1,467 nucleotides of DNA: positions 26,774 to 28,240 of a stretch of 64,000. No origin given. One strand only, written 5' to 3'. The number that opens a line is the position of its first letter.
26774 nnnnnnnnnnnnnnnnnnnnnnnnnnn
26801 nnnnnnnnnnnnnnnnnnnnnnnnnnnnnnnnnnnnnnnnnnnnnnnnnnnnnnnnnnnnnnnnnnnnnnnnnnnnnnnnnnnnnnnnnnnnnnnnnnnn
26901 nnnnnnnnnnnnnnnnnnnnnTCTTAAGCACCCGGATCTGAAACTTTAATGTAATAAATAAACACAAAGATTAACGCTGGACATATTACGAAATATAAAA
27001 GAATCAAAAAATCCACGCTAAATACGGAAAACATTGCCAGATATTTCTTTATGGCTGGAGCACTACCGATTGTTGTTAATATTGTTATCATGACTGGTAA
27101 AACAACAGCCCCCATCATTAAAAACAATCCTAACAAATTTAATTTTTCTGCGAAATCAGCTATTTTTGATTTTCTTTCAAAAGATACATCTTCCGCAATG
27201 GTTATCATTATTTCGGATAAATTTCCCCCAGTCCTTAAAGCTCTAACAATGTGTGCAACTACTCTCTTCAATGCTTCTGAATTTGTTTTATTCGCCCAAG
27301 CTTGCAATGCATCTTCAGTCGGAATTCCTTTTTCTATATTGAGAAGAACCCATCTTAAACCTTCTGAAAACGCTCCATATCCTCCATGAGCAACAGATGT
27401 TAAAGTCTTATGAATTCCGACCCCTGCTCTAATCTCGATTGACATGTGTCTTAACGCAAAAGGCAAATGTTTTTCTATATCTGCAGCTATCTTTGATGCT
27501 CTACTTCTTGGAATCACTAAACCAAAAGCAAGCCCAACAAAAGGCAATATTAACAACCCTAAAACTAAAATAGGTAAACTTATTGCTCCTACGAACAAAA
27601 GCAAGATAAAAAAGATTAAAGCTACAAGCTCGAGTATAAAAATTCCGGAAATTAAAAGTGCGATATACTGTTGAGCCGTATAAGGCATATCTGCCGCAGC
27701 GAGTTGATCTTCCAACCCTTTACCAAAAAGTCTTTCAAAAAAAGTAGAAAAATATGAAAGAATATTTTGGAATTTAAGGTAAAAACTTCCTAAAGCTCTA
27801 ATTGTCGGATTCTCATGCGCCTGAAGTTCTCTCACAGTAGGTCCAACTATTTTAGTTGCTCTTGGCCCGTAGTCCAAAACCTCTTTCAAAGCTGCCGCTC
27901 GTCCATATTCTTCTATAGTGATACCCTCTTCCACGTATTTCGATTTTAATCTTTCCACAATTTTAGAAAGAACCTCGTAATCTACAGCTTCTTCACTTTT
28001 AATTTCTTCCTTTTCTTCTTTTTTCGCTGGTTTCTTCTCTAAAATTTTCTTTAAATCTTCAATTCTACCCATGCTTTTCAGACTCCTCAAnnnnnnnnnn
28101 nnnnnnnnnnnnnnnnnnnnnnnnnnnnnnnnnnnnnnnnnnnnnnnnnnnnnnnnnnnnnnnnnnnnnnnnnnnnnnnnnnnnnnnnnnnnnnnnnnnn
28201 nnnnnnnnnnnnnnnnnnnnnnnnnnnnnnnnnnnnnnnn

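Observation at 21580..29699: Compact Tad/Epd-like archaeal type IV pilus operon ending in a KaiC/FlaH-like ATPase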

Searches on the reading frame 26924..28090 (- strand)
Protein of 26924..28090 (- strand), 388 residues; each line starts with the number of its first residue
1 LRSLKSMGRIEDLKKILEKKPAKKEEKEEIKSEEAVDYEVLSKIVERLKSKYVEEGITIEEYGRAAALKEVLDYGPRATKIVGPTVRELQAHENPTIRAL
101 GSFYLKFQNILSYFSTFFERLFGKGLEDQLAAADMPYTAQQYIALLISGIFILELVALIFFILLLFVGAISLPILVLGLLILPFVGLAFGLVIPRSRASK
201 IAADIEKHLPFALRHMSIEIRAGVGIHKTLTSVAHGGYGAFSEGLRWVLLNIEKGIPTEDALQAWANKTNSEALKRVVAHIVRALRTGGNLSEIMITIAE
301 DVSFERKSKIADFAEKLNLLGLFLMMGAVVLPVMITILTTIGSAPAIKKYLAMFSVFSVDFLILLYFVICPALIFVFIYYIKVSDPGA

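Call 3: search_protein_families(library=pfam, proteins=[window:26924-28090:-], max_evalue=0.01)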
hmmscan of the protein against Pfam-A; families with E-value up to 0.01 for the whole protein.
window:26924-28090:- (388 aa): 1 family
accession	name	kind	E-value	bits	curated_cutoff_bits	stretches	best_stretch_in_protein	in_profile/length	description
PF00482.28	T2SSF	-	7.3e-20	71.6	25.2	1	212-338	1-124/125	Type II secretion system (T2SS), protein F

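Call 6: search_protein_families(library=ncbifam, proteins=[window:26924-28090:-], max_evalue=0.01)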
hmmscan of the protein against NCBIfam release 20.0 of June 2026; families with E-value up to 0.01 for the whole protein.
window:26924-28090:- (388 aa): 4 families
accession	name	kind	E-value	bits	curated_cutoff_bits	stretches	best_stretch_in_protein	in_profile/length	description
NF004705.1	PRK06041.1-3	equivalog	7.1e-08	31.8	400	1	150-387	192-431/465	archaellar assembly protein ArlJ/FlaJ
NF046075.1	UpsF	equivalog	9.5e-06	24.6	400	1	155-350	264-437/484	membrane pilin protein UpsF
NF004704.2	PRK06041.1-2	equivalog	5.4e-05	22.1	550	1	135-378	6-243/555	archaellar assembly protein ArlJ/FlaJ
TIGR02120.1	GspF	equivalog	0.0041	16.4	424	1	270-341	324-394/401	type II secretion system inner membrane protein GspF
